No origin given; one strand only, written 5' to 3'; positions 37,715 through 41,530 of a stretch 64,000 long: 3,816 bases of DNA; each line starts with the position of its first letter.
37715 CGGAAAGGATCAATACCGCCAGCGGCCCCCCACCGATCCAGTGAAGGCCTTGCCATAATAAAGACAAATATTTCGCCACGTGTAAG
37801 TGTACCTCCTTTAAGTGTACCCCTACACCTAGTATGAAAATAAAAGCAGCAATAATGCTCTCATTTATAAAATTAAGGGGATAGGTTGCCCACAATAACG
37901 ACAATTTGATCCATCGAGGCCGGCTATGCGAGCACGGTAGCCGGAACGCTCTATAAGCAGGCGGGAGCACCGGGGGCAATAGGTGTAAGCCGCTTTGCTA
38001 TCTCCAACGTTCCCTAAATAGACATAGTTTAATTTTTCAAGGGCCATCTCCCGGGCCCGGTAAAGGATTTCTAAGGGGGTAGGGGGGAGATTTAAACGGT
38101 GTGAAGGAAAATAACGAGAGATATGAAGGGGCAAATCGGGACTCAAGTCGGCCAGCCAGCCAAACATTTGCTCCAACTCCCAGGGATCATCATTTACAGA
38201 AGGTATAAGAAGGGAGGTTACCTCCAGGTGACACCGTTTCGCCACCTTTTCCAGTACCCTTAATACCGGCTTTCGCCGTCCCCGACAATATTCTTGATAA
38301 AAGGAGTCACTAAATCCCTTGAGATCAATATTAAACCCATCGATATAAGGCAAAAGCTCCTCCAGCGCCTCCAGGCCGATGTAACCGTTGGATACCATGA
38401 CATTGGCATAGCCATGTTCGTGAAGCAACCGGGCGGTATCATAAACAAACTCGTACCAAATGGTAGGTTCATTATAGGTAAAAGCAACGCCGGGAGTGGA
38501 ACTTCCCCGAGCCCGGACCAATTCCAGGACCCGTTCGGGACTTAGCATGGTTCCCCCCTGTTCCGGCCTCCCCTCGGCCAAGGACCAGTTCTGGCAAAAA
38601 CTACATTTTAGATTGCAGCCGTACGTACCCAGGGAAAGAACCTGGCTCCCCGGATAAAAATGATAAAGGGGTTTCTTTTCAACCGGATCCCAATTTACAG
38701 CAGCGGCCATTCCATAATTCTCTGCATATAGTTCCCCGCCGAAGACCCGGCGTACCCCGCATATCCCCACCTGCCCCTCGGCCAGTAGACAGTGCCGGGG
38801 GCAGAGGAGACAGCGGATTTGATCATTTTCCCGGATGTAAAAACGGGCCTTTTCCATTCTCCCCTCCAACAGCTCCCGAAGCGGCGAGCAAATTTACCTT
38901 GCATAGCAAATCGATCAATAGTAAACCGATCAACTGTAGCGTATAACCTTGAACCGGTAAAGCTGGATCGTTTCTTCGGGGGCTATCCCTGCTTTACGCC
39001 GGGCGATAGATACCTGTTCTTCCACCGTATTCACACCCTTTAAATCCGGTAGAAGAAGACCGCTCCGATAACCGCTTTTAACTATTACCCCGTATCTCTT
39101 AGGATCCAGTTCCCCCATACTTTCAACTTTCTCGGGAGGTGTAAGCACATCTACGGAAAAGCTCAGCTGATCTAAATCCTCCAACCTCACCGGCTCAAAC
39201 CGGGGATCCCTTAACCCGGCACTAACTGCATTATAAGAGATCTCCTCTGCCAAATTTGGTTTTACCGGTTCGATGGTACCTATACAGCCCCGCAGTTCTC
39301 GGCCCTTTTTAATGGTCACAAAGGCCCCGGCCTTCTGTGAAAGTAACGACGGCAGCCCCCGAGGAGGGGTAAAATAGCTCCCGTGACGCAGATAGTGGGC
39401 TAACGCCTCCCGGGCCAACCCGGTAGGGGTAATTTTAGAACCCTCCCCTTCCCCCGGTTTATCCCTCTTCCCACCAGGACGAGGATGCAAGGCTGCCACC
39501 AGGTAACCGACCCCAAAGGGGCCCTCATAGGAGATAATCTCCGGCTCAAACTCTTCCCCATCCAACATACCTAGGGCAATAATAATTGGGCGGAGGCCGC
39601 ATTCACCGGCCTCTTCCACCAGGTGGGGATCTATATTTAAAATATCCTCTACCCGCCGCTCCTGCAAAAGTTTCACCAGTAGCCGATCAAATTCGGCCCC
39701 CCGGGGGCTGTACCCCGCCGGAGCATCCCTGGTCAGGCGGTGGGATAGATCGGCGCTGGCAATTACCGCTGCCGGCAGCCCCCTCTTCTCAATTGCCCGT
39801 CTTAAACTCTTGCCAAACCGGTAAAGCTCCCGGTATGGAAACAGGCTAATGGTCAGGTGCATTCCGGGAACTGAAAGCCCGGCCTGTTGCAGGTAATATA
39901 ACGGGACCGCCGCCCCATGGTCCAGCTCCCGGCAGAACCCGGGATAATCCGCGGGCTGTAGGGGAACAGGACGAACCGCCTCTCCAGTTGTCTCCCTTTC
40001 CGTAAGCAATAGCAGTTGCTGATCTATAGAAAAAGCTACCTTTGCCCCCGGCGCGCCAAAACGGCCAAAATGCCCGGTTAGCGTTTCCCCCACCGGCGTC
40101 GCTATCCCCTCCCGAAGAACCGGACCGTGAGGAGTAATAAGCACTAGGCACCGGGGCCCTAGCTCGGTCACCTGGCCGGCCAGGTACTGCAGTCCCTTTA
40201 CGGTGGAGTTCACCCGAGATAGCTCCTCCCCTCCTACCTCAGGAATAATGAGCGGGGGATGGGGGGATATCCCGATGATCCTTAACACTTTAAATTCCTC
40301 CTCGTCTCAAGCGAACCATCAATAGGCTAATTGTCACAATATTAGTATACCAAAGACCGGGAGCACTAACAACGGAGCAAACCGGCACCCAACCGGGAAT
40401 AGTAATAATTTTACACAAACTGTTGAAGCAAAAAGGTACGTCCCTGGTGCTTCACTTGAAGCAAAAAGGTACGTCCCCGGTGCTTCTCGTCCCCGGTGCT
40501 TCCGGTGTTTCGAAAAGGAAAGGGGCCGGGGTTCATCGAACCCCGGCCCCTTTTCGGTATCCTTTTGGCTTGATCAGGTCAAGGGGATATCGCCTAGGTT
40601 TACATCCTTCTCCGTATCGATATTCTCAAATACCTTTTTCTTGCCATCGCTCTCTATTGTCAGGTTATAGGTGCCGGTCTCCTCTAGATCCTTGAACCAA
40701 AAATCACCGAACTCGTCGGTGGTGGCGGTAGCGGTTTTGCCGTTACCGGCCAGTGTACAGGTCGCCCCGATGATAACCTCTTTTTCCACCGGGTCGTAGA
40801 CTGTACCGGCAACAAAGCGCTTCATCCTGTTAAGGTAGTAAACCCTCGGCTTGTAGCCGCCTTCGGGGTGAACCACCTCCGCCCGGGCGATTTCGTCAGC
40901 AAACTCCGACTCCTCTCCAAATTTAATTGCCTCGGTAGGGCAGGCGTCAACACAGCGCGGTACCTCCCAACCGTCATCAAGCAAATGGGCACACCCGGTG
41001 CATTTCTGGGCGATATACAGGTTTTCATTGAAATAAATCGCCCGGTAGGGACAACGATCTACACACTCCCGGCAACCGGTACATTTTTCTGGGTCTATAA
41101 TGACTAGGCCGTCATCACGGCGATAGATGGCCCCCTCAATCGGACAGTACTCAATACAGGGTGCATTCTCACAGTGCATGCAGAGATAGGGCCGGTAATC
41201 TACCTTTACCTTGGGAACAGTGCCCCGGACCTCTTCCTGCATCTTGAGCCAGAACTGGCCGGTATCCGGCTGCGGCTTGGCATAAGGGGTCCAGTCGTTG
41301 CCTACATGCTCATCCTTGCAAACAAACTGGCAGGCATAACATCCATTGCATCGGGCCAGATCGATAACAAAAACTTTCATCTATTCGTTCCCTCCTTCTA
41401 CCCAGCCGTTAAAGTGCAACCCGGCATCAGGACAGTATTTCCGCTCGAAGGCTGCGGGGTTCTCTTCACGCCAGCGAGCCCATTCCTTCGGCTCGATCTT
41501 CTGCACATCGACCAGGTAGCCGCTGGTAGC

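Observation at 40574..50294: Two paralogous transhydroxylase-like molybdoenzyme pairs in one locus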

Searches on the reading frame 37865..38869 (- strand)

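Call 12: search_protein_families(library=pfam, proteins=[window:37865-38869:-], max_evalue=0.00001)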
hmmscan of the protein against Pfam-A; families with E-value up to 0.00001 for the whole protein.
window:37865-38869:- (334 aa): 1 family
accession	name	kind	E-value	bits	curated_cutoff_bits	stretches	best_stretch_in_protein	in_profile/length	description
PF04055.27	Radical_SAM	-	9.3e-24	84.9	29.5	1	82-231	4-161/166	Radical SAM superfamily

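Call 33: search_protein_families(library=ncbifam, proteins=[window:37865-38869:-], max_evalue=0.00001)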
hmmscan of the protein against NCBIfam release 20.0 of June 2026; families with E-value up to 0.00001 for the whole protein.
window:37865-38869:- (334 aa): 10 families
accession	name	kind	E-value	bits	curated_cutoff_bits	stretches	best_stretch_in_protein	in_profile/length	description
TIGR04337.1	AmmeMemoSam_rS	hypoth_equivalog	1.1e-92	310.6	220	1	12-331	6-330/349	AmmeMemoRadiSam system radical SAM enzyme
TIGR04041.1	activase_YjjW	hypoth_equivalog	4.4e-14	52.6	250.2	1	109-253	93-238/276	YjjW family glycine radical enzyme activase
TIGR02495.1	NrdG2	equivalog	1.2e-12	47.6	131.15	1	72-194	13-135/193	anaerobic ribonucleoside-triphosphate reductase activating protein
TIGR02493.1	PFLA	equivalog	3e-12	46.4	231.75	1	83-237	23-181/235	pyruvate formate-lyase-activating protein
TIGR02494.1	PFLE_PFLC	subfamily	2.4e-11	43.4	174.35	1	123-244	122-244/293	glycyl-radical enzyme activating protein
NF043069.1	T4HPD_activ_SAM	equivalog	7.2e-10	38.7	425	1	85-242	82-242/299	trans-4-hydroxy-L-proline dehydratase activase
NF033719.1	ind_deCO2_activ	equivalog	1.4e-09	37.7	425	1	126-233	131-239/302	indoleacetate decarboxylase activase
TIGR04003.1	rSAM_BssD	equivalog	4.8e-08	32.5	496.45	1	62-241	63-246/314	[benzylsuccinate synthase]-activating enzyme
NF048008.1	SfplDhtActHpfHKleb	equivalog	2.5e-07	30.3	500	1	123-233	125-236/308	(2S)-3-sulfopropanediol dehydratase activating enzyme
NF048010.1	SfplDhtActHpsHDes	equivalog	1.7e-06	27.1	430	0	124-253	131-263/298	(2S)-3-sulfopropanediol dehydratase activating enzyme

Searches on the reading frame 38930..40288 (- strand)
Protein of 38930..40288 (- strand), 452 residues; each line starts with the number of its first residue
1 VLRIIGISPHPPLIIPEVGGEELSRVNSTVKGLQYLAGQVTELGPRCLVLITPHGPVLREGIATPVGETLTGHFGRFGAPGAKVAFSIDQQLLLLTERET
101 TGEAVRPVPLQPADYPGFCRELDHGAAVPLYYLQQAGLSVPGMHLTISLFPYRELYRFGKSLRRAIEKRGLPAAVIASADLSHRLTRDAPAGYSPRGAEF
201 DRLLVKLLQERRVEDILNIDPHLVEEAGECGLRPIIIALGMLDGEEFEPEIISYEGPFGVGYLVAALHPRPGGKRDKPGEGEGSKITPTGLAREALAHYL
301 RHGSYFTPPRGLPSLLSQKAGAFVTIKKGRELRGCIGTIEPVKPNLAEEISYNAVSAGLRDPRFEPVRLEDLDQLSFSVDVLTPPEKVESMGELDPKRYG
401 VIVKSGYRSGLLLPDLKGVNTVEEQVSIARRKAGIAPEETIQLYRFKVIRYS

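Call 13: search_protein_families(library=pfam, proteins=[window:38930-40288:-], max_evalue=0.00001)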
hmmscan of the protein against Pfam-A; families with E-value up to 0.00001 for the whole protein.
window:38930-40288:- (452 aa): 2 families
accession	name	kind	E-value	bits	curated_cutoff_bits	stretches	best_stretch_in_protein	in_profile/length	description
PF01871.22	AMMECR1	-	6.7e-47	159.6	25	1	291-449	3-166/168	AMMECR1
PF02900.23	LigB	-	4.4e-36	124.8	26.3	1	8-264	5-268/269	Catalytic LigB subunit of aromatic ring-opening dioxygenase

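Call 33: search_protein_families(library=ncbifam, proteins=[window:38930-40288:-], max_evalue=0.00001)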
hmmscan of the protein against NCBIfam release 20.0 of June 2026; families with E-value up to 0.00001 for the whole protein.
window:38930-40288:- (452 aa): 4 families
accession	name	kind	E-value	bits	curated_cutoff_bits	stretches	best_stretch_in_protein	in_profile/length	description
TIGR04335.1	AmmeMemoSam_A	hypoth_equivalog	4.2e-40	137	99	1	291-450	6-174/175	AmmeMemoRadiSam system protein A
NF002000.0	PRK00801.1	equivalog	4.8e-32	110.7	273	1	290-440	14-170/201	hypothetical protein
TIGR00296.1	TIGR00296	hypoth_equivalog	3.2e-29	102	91.05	1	289-451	13-183/200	TIGR00296 family protein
TIGR02298.1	HpaD_Fe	equivalog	1.2e-06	28.2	315.95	1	121-250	124-262/284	3,4-dihydroxyphenylacetate 2,3-dioxygenase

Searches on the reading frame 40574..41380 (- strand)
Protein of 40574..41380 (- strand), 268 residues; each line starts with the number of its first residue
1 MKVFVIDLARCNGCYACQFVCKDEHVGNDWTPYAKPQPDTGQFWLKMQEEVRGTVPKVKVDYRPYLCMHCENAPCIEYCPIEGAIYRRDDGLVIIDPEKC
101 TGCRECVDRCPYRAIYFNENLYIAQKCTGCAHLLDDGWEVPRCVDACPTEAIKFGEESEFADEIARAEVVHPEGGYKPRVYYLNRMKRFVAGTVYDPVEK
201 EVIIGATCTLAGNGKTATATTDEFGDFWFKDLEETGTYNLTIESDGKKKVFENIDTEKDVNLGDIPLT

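Call 7: search_protein_families(library=pfam, proteins=[window:40574-41380:-])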
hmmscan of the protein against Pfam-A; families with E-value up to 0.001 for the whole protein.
window:40574-41380:- (268 aa): 15 families
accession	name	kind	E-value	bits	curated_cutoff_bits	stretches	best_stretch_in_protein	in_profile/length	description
PF13247.11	Fer4_11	-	2.4e-27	95.5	26.2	1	58-156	1-99/100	4Fe-4S dicluster domain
PF12838.12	Fer4_7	-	1.8e-15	57.6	27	2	67-114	2-52/52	4Fe-4S dicluster domain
PF13237.11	Fer4_10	-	4.8e-13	49.2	25.5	2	93-148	2-53/53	4Fe-4S dicluster domain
PF12797.12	Fer4_2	-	8.6e-13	47.8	24.5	2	93-112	3-22/22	4Fe-4S binding domain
PF00037.32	Fer4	-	1.5e-12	47.2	21.1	1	93-116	1-24/24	4Fe-4S binding domain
PF13620.12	CarboxypepD_reg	-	1.5e-11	44.9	32.3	1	190-255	2-68/82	Carboxypeptidase regulatory-like domain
PF13187.11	Fer4_9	-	2.8e-11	43.7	27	1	67-115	2-52/52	4Fe-4S dicluster domain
PF12837.12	Fer4_6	-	1.1e-10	41.3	25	1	93-115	2-24/24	4Fe-4S binding domain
PF13484.11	Fer4_16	-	1.5e-06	29.3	30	0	99-127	1-29/66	4Fe-4S double cluster binding domain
PF13715.12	CarbopepD_reg_2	-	3.7e-06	27.3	32.2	1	190-260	1-68/88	CarboxypepD_reg-like domain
PF14697.11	Fer4_21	-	7.5e-06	26.4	35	1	67-114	8-56/59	4Fe-4S dicluster domain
PF12798.12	Fer4_3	-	1.6e-05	25.8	27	0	100-114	1-15/15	4Fe-4S binding domain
PF12800.12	Fer4_4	-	1.9e-05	25.1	24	0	97-112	1-16/17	4Fe-4S binding domain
PF13183.11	Fer4_8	-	5.9e-05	24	27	1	8-81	2-66/68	4Fe-4S dicluster domain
PF25160.1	LdpA_Fe-S-bd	-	0.00043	20.4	27.6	0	73-116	7-44/49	LdpA Fe-S cluster-binding domain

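Call 8: search_protein_families(library=ncbifam, proteins=[window:40574-41380:-])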
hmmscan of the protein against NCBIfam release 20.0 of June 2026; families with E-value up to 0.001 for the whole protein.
window:40574-41380:- (268 aa): 60 families (the best 25 are shown)
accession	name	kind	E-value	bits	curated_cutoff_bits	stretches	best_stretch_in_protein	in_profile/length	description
NF041715.1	arsenate_red_ArrB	equivalog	1.6e-34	119.5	450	2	4-120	5-109/233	arsenate respiratory reductase iron-sulfur subunit ArrB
NF011569.0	PRK14993.1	equivalog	1.9e-32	112.6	416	1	4-191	46-230/244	tetrathionate reductase subunit TtrB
TIGR02951.1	DMSO_dmsB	equivalog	8.8e-32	110.4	214.1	1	4-160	4-156/161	DMSO/selenate family reductase complex B subunit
NF045797.1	DsrO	equivalog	2.9e-27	95.6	200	1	4-183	46-234/235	sulfate reduction electron transfer complex DsrMKJOP subunit DsrO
TIGR03478.1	DMSO_red_II_bet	subfamily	5.9e-27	94.4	480.7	1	34-187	100-257/321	DMSO reductase family type II enzyme, iron-sulfur subunit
TIGR03149.1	cyt_nit_nrfC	equivalog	7.9e-24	84.2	377.6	1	5-166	42-193/225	cytochrome c nitrite reductase Fe-S protein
TIGR01582.1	FDH-beta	equivalog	1.9e-23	83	334.7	1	5-163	25-188/283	formate dehydrogenase subunit beta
NF042979.1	EthbenzDh_ebdB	equivalog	2.1e-21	76.2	740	1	38-187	126-279/354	ethylbenzene dehydrogenase subunit beta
NF041782.1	mnquin_red_QrcC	equivalog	1.6e-20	73.8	400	1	4-118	3-119/239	menaquinone reductase iron-sulfur cluster-binding subunit QrcC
NF008134.0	PRK10882.1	equivalog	5.9e-20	71.6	263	1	6-176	43-227/329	hydrogenase 2 operon protein HybA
TIGR01660.1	narH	equivalog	1.7e-19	69.6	524.05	1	45-169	161-284/492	nitrate reductase subunit beta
NF009451.0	PRK12809.1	equivalog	2.2e-18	65.9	1154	1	2-158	3-140/639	formate-dependent uric acid utilization protein YgfT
NF045715.1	sulf_resp_HmcB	equivalog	1.4e-17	63.7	420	1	5-186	40-226/307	sulfate respiration complex iron-sulfur protein HmcB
NF009408.0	PRK12769.1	equivalog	1.1e-16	60.1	1003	1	4-160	4-150/659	formate-dependent uric acid utilization protein AegA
NF038355.1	FDH3_beta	equivalog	1e-14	55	240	1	4-131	5-122/180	formate dehydrogenase FDH3 subunit beta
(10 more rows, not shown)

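Call 16: search_solved_structures(query=window:40574-41380:-, show_alignments=1)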
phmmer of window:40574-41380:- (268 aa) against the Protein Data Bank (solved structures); distinct sequences matched with E-value up to 0.001: 62 (the best 60 are shown).
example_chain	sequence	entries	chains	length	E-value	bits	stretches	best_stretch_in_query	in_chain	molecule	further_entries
4v4c_B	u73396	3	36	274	1.6e-57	198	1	4-266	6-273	Pyrogallol hydroxytransferase small subunit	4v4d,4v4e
2vpw_B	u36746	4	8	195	1.2e-36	129.5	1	4-186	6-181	NRFC PROTEIN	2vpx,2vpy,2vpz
6cz7_B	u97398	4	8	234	1.6e-28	102.7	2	4-119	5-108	4Fe-4S ferredoxin, iron-sulfur binding domain protein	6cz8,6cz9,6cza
2ivf_B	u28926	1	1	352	1.1e-22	83.5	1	50-186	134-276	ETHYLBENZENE DEHYDROGENASE BETA-SUBUNIT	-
4ydd_B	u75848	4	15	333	1.6e-22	83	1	36-183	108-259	DMSO reductase family type II enzyme, iron-sulfur subunit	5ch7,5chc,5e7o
1kqf_B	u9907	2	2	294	5.8e-22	81.2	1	5-170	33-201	FORMATE DEHYDROGENASE, NITRATE-INDUCIBLE, IRON-SULFUR SUBUNIT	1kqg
1q16_B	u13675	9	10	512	5e-19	71.6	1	60-170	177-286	Respiratory nitrate reductase 1 beta chain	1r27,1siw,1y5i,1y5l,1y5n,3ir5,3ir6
1y4z_B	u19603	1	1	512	4.1e-18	68.6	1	60-170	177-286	Respiratory nitrate reductase 1 beta chain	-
3egw_B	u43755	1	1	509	5e-18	68.3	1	60-169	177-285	Respiratory nitrate reductase 1 beta chain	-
6f0k_B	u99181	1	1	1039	4.2e-15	58.7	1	4-118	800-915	Fe-S-cluster-containing hydrogenase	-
7qv7_A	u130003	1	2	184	1e-13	54.2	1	63-124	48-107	Hydrogen dependent carbon dioxide reductase subunit HycB3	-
30gj_B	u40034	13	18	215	2.9e-12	49.4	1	2-161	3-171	Formate dehydrogenase, beta subunit, putative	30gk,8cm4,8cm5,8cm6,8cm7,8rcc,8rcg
8rc8_B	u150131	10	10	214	3e-12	49.4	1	2-161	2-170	Formate dehydrogenase, beta subunit, putative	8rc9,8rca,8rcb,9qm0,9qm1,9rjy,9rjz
9mqx_E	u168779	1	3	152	3e-12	49.3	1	2-154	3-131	Fe-S-cluster-containing hydrogenase subunit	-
6sdr_B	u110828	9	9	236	3.9e-12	49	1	2-161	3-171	Formate dehydrogenase, beta subunit, putative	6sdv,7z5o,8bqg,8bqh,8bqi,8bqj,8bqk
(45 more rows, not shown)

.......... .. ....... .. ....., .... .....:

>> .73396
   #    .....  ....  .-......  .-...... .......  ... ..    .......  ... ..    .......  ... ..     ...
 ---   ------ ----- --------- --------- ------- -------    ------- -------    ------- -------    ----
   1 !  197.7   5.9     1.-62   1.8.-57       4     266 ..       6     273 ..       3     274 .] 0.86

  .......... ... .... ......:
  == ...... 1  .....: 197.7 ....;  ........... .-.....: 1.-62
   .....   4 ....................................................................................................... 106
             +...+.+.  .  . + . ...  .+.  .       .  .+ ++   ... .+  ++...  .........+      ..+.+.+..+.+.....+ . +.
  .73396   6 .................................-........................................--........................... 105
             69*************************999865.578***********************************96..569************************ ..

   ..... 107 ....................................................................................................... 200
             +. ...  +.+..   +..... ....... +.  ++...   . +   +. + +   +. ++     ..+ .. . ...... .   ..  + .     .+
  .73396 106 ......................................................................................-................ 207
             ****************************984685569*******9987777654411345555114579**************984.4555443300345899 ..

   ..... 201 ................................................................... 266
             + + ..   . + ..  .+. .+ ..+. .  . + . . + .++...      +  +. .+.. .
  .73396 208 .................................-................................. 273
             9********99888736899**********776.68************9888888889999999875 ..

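Call 78: predict_structure(alignment_id=A1)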
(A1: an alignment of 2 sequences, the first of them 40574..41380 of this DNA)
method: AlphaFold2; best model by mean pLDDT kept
length: 268 residues; sequences in the alignment: 2
mean_pLDDT: 50.7   pTM: 0.38
mean pLDDT of the five models: 50.7, 50.6, 48.2, 48.1, 44.7
residues with pLDDT >= 90: 14; 70-90: 50; 50-70: 54; < 50: 150
segments of 3 or more residues with pLDDT < 50: 10-81, 84-140, 142-149, 169-177, 184-187
pLDDT, mean of each block of 10 residues (from residue 1): 60 33 26 24 25 24 25 36 45 43 35 31 27 36 49 72 64 44 53 76 85 82 62 72 93 73 75
secondary structure, 60 per line:
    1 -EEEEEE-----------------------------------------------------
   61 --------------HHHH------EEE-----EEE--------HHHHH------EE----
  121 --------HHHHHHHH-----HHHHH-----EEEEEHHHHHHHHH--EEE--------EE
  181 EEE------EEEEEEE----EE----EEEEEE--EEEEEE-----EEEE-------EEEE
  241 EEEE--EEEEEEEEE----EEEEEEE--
elements in order: E2-7 H75-78 E85-87 E93-95 H104-108 H129-136 H142-146 E152-156 H157-165 E168-170 E179-183 E190-196 E207-212 E215-220 E226-229 E237-244 E247-255 E260-266

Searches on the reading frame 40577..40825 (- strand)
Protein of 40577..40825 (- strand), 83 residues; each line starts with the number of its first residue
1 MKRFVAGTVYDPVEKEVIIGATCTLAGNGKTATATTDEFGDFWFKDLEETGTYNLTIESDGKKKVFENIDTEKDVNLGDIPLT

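Call 82: predict_structure(alignment_id=A2)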
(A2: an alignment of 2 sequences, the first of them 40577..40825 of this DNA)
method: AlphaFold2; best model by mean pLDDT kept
length: 83 residues; sequences in the alignment: 2
mean_pLDDT: 91.7   pTM: 0.80
mean pLDDT of the five models: 91.7, 91.5, 91.4, 91.4, 90.8
residues with pLDDT >= 90: 64; 70-90: 17; 50-70: 2; < 50: 0
segments of 3 or more residues with pLDDT < 50: none
pLDDT, mean of each block of 10 residues (from residue 1): 86 94 92 96 86 94 94 92 90
secondary structure, 60 per line:
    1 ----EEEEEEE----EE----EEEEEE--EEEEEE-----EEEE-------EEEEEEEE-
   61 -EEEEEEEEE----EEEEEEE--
elements in order: E5-11 E22-27 E30-35 E41-44 E52-59 E62-70 E75-81

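Call 84: fold_search(model_id=the predicted structure, library=pdb)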
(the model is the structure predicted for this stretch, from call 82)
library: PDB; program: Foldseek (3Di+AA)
matches with E <= 10: 1265; with E <= 0.001: 8
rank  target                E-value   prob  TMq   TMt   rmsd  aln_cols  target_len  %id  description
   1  4v4c_B                1.7e-06  1.00  0.83  0.26   2.1        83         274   35  Crystal Structure of Pyrogallol-Phloroglucinol Transhydroxylase from Pelobacter acidigallici (released 2014-07-09)
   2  5aq0_B                1.7e-04  1.00  0.72  0.72   2.7        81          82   31  The structure of the Transthyretin-like domain of the first catalytic domain of the HUMAN Carboxypeptidase D (released 2016-09-28)
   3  5aq0_A                5.8e-04  1.00  0.73  0.74   2.6        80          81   31  The structure of the Transthyretin-like domain of the first catalytic domain of the HUMAN Carboxypeptidase D (released 2016-09-28)
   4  3rkp_B                5.8e-04  1.00  0.66  0.18   6.3       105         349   18  Crystal structure of BcpA*(D312A), the major pilin subunit of Bacillus cereus (released 2012-05-30)
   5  4wi0_B                6.1e-04  1.00  0.68  0.39   3.5        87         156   23  Crystal structure of Coh3ScaB-XDoc_M2ScaA complex: A C-terminal interface mutant of type II Cohesin-X-Dockerin complex (released 2015-10-07)
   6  3rkp_A                6.8e-04  1.00  0.67  0.18   6.1       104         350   20  Crystal structure of BcpA*(D312A), the major pilin subunit of Bacillus cereus (released 2012-05-30)
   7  6hif_Y                7.2e-04  1.00  0.73  0.71   2.3        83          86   20  Kuenenia stuttgartiensis hydrazine dehydrogenase complex (released 2019-04-17)
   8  1qmu_A                8.0e-04  1.00  0.66  0.17   3.4        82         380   29  Duck carboxypeptidase D domain II (released 2000-10-13)
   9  3kpt_A                1.0e-03  1.00  0.72  0.20   4.0       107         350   17  Crystal structure of BcpA, the major pilin subunit of Bacillus cereus (released 2009-11-24)
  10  6fb3_A                1.5e-03  1.00  0.78  0.04   2.3        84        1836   11  Teneurin 2 Partial Extracellular Domain (released 2018-03-28)
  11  8fia_A                1.6e-03  1.00  0.70  0.04   3.4        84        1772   11  The structure of fly Teneurin self assembly (released 2023-05-03)
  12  6yoa_A                1.6e-03  1.00  0.58  0.38   5.9       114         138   16  Lig v 1 structure and the inflammatory response to the Ole e 1 protein family (released 2020-05-13)
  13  4u3s_B                1.7e-03  1.00  0.68  0.39   3.4        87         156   23  Crystal structure of Coh3ScaB-XDoc_M1ScaA complex: A N-terminal interface mutant of type II Cohesin-X-Dockerin complex (released 2015-07-29)
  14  9h68_B                2.1e-03  1.00  0.70  0.17   4.9       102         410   14  Crystal Structure of the spore gernation lytic transglycosylase SleC from Clostridioides difficile in its zymogenic fo (released 2025-02-12)
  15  8bdw_A                2.1e-03  1.00  0.65  0.58   3.6        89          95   21  Crystal structure of CnaB2 domain from Lactobacillus plantarum (released 2023-02-22)
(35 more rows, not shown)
